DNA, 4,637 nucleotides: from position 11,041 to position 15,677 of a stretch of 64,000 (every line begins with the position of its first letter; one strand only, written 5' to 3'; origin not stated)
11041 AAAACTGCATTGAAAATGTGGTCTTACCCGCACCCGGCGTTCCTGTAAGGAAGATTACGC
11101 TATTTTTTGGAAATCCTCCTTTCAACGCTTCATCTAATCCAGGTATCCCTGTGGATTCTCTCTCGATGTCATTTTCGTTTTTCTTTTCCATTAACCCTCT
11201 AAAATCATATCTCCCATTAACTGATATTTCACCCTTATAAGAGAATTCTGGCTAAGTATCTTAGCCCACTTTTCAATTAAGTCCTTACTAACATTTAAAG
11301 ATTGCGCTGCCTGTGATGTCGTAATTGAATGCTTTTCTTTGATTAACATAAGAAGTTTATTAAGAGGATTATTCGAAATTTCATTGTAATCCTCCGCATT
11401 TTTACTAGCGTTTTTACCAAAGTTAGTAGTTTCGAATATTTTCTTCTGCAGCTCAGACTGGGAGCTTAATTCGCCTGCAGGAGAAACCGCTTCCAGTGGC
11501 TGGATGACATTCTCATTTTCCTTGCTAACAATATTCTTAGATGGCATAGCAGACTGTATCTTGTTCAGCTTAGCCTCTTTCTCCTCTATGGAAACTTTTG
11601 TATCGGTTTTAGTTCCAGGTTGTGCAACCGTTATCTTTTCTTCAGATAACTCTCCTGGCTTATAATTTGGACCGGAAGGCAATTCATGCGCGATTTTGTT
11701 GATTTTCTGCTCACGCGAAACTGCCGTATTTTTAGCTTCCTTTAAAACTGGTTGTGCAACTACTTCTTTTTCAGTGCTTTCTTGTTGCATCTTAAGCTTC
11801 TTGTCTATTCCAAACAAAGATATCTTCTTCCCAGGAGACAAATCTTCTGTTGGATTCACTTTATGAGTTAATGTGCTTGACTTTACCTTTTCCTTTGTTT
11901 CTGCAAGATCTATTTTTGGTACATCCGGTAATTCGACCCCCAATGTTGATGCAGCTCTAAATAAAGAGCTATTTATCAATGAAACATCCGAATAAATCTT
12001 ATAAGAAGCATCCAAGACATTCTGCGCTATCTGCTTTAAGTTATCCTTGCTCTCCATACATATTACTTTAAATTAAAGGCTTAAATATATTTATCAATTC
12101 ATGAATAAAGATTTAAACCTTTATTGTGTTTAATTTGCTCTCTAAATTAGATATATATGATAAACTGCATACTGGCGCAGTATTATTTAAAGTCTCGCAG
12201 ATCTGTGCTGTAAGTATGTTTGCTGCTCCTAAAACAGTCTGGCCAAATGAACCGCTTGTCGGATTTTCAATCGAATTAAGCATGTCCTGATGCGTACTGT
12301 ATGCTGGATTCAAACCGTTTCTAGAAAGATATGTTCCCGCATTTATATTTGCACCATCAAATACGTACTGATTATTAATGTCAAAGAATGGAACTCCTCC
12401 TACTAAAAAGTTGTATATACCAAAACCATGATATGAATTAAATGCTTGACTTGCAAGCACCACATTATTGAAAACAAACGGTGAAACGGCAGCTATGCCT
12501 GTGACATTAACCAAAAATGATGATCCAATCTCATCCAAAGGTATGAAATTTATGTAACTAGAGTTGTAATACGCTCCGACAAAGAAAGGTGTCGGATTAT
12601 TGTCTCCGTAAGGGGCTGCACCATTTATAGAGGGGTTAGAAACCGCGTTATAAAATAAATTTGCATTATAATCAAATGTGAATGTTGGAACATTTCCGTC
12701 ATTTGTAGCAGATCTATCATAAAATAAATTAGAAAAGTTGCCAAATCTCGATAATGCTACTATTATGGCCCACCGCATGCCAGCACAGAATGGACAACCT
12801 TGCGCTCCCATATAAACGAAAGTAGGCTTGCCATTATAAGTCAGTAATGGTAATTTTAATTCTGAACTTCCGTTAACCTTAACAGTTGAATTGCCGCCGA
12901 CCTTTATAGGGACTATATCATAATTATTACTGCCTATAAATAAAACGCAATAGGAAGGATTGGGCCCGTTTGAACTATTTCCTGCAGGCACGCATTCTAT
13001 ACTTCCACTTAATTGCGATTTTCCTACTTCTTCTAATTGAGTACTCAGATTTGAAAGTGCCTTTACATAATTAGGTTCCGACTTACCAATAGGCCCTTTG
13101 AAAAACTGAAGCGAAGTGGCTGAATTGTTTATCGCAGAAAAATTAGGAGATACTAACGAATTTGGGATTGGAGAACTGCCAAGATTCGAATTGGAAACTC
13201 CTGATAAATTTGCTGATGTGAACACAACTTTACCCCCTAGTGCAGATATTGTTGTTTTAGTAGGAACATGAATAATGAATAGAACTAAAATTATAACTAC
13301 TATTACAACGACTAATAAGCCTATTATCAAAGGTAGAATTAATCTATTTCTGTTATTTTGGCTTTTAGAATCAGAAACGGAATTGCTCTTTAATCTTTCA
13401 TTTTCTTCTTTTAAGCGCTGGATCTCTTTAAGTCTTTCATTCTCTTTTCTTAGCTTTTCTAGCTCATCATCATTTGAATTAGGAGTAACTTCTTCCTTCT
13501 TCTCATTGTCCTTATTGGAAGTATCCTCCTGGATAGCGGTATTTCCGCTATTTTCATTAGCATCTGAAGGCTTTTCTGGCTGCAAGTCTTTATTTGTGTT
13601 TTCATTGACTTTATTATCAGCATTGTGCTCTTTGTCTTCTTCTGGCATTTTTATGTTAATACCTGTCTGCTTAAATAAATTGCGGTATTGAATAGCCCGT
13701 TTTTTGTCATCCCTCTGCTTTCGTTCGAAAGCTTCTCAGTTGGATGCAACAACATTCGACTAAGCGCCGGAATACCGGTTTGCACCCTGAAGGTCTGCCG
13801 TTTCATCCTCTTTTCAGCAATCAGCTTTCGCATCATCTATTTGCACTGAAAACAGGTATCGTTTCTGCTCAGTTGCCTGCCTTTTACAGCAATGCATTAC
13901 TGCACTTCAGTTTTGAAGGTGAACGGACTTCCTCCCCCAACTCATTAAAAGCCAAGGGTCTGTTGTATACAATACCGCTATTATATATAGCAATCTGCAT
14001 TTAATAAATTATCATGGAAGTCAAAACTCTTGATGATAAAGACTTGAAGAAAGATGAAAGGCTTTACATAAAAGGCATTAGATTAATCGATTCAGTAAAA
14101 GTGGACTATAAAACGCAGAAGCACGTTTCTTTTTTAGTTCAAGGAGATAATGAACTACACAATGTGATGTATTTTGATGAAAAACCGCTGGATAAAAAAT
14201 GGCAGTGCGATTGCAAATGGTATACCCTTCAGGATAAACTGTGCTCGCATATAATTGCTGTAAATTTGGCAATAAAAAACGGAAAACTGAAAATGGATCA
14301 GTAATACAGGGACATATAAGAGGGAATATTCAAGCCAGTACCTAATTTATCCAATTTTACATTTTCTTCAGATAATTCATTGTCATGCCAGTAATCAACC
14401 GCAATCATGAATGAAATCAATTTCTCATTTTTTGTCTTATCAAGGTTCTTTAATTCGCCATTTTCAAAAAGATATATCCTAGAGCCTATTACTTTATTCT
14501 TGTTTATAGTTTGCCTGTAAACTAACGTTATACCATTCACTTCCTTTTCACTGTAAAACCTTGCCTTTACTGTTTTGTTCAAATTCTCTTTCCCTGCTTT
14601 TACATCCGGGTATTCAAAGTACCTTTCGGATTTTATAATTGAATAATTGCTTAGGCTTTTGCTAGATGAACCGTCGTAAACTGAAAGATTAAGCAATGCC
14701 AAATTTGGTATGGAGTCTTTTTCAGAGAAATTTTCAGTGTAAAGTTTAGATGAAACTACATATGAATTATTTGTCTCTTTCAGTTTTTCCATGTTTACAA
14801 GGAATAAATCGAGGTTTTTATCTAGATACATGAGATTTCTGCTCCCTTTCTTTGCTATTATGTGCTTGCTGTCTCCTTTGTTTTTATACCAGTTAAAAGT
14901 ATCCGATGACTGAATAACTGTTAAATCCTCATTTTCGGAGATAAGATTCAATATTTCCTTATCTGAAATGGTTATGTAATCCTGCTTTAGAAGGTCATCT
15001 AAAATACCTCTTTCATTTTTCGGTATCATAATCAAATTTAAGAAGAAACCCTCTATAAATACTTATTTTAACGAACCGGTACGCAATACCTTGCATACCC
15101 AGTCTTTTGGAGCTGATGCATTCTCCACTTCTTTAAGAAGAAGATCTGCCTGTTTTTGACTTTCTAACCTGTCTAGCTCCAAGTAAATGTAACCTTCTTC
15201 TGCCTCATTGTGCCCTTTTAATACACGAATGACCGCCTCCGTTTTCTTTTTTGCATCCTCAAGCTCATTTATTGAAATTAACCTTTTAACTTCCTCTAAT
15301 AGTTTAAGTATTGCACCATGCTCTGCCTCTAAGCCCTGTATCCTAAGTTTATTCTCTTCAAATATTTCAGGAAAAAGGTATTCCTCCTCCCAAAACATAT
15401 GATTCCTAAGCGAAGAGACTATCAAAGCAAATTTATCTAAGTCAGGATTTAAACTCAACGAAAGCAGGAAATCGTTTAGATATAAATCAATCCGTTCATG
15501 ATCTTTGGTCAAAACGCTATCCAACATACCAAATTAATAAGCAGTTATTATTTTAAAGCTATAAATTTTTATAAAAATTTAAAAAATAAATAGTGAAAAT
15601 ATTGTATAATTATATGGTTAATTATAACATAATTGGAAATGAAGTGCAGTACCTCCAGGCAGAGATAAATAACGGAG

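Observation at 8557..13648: Compact five-gene minus-strand operon coupling a CPFC membrane glycoprotein, a disordered wHTH protein and a KaiC-like ATPase directly to rfcS-rfcL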

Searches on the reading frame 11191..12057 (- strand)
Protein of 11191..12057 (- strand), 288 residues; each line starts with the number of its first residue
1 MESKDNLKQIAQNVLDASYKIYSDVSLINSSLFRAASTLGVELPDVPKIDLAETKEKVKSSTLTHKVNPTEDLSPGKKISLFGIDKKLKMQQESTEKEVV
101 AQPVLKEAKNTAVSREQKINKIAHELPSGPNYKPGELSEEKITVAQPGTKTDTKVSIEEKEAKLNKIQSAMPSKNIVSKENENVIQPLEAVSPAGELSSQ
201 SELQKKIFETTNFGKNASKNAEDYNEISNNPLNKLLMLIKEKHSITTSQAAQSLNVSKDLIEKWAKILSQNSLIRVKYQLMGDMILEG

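Call 3: search_protein_families(library=pfam, proteins=[window:11191-12057:-], max_evalue=0.01)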
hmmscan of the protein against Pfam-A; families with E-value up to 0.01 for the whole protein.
window:11191-12057:- (288 aa): 0 families

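Call 4: search_protein_families(library=ncbifam, proteins=[window:11191-12057:-], max_evalue=0.01)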
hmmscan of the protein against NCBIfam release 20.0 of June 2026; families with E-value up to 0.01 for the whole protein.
window:11191-12057:- (288 aa): 2 families
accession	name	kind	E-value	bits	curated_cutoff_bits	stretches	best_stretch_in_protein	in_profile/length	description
NF040939.2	trans_reg_lrs14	equivalog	0.0056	16.7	90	0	226-275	18-67/103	Lrs14 family HTH-type transcriptional regulator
TIGR01764.1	excise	domain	0.0085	16.4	28.8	0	245-265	2-22/49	excisionase family DNA-binding protein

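Call 30: find_homologous_proteins(query=window:11191-12057:-, max_evalue=0.001)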
Query window:11191-12057:- (288 aa): 26 proteins with E <= 0.001 among 1115 candidates.
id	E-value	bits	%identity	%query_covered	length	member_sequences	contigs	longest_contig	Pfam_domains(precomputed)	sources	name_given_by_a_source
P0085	2.3e-172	589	100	100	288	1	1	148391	-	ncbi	ncbi:MAG: hypothetical protein ACP5MV_00580 [Candidatus Parvarchaeum sp.]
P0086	5.2e-144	496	84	100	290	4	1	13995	-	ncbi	-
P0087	2.8e-143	494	84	100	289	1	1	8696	-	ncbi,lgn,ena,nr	ncbi:MAG: hypothetical protein M1580_01435 [Candidatus Parvarchaeota archaeon]|nr:hypothetical prote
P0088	4.7e-142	490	84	100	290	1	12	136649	-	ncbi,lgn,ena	-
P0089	1.3e-118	413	72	100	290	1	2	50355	-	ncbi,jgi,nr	ncbi:hypothetical protein M1558_02175 [Candidatus Parvarchaeota archaeon]|nr:hypothetical protein [C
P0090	4.2e-118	411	69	100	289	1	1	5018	-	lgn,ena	-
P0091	4.4e-118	411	69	100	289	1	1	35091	-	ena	-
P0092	3.3e-115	402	68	100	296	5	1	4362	-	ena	-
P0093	4.1e-115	402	69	100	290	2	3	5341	-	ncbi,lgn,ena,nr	ncbi:hypothetical protein M1494_02000 [Candidatus Parvarchaeota archaeon]|nr:hypothetical protein [C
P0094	2.1e-114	399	70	100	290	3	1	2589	-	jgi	-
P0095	5.3e-114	398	67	100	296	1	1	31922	-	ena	-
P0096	1.3e-111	390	69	100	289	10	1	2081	-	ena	-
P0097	2.6e-111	389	70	100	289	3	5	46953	-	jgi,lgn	-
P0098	1.9e-105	370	65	100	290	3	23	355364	-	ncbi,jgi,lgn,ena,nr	ncbi:hypothetical protein M1137_02295 [Candidatus Parvarchaeota archaeon]|jgi:hypothetical protein|n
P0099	8.2e-102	358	65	100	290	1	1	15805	-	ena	-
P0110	3.0e-35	140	40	92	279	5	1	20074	-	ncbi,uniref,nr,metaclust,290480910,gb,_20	ncbi:MAG: hypothetical protein BJBARM5_0022 [Candidatus Parvarchaeum acidophilus ARMAN-5]|uniref:Unc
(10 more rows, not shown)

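Call 39: find_encoding_contigs(protein=P0110, flank=6000, max_places=1)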
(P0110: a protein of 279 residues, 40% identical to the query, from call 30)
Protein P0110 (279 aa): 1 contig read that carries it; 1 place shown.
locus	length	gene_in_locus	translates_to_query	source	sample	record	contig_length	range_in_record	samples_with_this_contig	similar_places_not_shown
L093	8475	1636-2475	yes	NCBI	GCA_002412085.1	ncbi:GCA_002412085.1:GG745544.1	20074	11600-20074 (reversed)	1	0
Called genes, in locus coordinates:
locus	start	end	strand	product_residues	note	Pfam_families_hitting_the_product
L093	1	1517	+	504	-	PF06053:DUF929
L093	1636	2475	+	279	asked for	-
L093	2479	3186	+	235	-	PF00154:RecA_N (weak), PF13481:AAA_25 (weak), PF03796:DnaB_C, PF06745:ATPase, PF23442:DUF7125, PF20720:nSTAND3 (weak), PF07088:GvpD_P-loop (weak), PF13479:AAA_24 (weak)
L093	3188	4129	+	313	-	PF03215:Rad17, PF05496:RuvB_N, PF20720:nSTAND3 (weak), PF00004:AAA, PF13173:AAA_14 (weak), PF13177:DNA_pol3_delta2, PF25361:AAA_lid_RFC1 (faint), PF08542:Rep_fac_C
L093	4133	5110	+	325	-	PF00004:AAA, PF07728:AAA_5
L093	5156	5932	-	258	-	PF25133:TYW2_N_2, PF05958:tRNA_U5-meth_tr, PF02005:TRM, PF02475:TRM5-TYW2_MTfase, PF03602:Cons_hypoth95, PF05175:MTS, PF06325:PrmA, PF09445:Methyltransf_15, +6 more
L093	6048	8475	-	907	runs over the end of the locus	PF00133:tRNA-synt_1, PF01406:tRNA-synt_1e (faint), PF09334:tRNA-synt_1g, PF13603:tRNA-synt_1_2, PF09334:tRNA-synt_1g, PF08264:Anticodon_1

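Call 60: predict_structure(alignment_id=A3)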
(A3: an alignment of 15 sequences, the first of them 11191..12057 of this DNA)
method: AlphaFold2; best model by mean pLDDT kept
length: 288 residues; sequences in the alignment: 15
mean_pLDDT: 55.3   pTM: 0.22
mean pLDDT of the five models: 55.3, 51.9, 47.4, 47.0, 46.2
residues with pLDDT >= 90: 0; 70-90: 66; 50-70: 101; < 50: 121
segments of 3 or more residues with pLDDT < 50: 49-79, 83-106, 131-153, 174-197, 212-221
pLDDT, mean of each block of 10 residues (from residue 1): 69 79 65 60 54 38 34 41 43 33 46 56 54 43 38 57 70 43 36 44 55 43 60 82 79 86 82 55 61
secondary structure, 60 per line:
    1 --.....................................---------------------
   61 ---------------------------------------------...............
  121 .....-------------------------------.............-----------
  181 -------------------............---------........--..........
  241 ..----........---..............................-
elements in order: H3-39 H106-125 H157-169 H200-211 H221-228 H231-242 H247-254 H258-287

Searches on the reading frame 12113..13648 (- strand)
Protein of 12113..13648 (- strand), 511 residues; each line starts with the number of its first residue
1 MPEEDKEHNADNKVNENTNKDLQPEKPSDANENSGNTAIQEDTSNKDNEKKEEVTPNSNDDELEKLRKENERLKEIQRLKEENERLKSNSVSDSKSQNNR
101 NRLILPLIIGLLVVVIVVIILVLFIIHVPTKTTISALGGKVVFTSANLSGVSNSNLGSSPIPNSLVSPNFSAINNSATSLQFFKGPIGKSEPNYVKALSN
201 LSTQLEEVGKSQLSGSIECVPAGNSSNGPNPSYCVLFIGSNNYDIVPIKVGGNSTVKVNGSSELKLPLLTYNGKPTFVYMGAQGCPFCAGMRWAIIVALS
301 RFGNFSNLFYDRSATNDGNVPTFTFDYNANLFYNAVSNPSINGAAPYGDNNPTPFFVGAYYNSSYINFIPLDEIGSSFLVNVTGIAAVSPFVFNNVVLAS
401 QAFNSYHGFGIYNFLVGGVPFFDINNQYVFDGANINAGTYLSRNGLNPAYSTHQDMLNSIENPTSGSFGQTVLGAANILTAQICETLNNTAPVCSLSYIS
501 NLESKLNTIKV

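Call 3: search_protein_families(library=pfam, proteins=[window:12113-13648:-], max_evalue=0.01)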
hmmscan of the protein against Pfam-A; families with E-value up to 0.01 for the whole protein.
window:12113-13648:- (511 aa): 7 families
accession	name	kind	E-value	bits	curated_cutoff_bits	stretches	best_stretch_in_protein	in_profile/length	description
PF06053.17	DUF929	-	1.6e-16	61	24.6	1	269-485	10-205/205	Domain of unknown function (DUF929)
PF07010.17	Endomucin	-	0.00025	21.5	26.6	1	19-122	102-209/260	Endomucin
PF12259.13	Baculo_F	-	0.0011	18.2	24.1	1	50-134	505-589/609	Baculovirus F protein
PF12420.13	DUF3671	-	0.002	18.1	34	1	13-126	75-196/223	Fam-L, Fam-M like protein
PF02009.21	RIFIN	-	0.0026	18.2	32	1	32-127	214-304/327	Rifin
PF22251.1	PFF1_TM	-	0.003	17.5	32.3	1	7-126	132-253/300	Vacuolar membrane protease, transmembrane domain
PF17818.6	KCT2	-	0.0082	16.8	26.2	0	3-119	36-137/187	Keratinocyte-associated gene product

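Call 4: search_protein_families(library=ncbifam, proteins=[window:12113-13648:-], max_evalue=0.01)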
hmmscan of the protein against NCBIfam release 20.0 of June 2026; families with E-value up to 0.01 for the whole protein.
window:12113-13648:- (511 aa): 4 families
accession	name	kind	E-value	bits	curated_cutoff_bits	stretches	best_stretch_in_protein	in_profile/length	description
NF033483.0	PknB_PASTA_kin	equivalog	0.0018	17.4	450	1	38-134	273-367/563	Stk1 family PASTA domain-containing Ser/Thr kinase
TIGR04211.1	SH3_and_anchor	equivalog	0.0031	17.1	65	1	16-120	79-180/198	TIGR04211 family SH3 domain-containing protein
TIGR03927.1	T7SS_EssA_Firm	equivalog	0.0041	17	32.45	1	8-123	22-145/151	type VII secretion protein EssA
TIGR00437.1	feoB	equivalog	0.0071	15.1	315.65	1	15-165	158-303/594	ferrous iron transport protein B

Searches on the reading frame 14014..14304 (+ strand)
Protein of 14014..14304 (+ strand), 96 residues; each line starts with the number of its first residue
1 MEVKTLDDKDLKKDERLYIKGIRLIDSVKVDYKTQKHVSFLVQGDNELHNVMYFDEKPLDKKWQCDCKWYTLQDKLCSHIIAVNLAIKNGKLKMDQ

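Call 3: search_protein_families(library=pfam, proteins=[window:14014-14304:+], max_evalue=0.01)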
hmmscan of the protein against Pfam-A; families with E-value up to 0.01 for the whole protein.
window:14014-14304:+ (96 aa): 1 family
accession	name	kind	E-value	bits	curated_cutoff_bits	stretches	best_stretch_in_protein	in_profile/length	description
PF04434.22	SWIM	-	5.6e-07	29.4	19.6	1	41-87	2-37/38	SWIM zinc finger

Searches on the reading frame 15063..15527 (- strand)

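Call 3: search_protein_families(library=pfam, proteins=[window:15063-15527:-], max_evalue=0.01)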
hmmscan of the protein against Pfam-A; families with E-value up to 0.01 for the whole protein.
window:15063-15527:- (154 aa): 1 family
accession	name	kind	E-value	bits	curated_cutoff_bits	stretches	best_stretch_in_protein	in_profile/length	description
PF01814.28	Hemerythrin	-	1.1e-10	42.5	25.3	1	4-115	4-124/127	Hemerythrin HHE cation binding domain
